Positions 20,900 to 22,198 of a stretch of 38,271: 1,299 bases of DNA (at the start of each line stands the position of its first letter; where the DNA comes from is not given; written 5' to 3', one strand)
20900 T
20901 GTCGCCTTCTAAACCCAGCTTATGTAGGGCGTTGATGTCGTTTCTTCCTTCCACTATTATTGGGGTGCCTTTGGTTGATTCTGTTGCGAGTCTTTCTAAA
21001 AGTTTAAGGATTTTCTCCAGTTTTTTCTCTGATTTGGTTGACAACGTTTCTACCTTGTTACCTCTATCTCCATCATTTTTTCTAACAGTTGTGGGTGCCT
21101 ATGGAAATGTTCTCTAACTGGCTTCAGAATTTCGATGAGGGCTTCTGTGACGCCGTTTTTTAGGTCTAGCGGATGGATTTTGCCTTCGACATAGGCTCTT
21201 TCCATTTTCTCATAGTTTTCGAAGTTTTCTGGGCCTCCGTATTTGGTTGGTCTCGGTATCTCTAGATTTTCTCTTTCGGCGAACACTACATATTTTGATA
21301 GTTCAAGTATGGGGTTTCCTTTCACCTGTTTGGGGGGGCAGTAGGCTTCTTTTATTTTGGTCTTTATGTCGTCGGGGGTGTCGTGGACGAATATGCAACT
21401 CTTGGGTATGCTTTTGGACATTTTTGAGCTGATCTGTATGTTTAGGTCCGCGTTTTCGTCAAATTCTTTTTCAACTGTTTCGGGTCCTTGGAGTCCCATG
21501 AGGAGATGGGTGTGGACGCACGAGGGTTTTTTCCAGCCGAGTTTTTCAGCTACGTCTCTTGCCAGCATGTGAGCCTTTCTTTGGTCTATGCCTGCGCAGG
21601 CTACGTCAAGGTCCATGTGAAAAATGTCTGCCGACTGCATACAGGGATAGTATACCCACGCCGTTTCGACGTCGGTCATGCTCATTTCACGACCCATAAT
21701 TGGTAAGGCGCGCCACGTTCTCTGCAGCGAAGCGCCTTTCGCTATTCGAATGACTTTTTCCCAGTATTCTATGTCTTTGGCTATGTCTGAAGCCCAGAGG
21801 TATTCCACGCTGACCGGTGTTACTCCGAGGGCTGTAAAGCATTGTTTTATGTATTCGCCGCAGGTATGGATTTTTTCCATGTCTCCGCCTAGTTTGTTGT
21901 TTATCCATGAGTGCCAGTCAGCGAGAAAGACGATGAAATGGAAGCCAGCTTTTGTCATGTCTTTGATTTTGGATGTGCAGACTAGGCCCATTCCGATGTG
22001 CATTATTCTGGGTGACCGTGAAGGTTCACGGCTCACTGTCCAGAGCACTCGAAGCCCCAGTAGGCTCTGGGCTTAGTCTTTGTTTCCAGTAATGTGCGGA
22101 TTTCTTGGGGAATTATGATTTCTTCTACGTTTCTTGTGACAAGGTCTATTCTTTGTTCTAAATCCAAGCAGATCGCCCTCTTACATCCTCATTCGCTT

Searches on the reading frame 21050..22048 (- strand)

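Call 39: search_protein_families(library=pfam, proteins=[window:21050-22048:-])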
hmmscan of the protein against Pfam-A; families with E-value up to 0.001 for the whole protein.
window:21050-22048:- (332 aa): 1 family
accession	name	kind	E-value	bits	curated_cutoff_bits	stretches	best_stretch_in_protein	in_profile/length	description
PF00579.31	tRNA-synt_1b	-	7.6e-37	127.6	21.1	2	14-188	17-195/292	tRNA synthetases class I (W and Y)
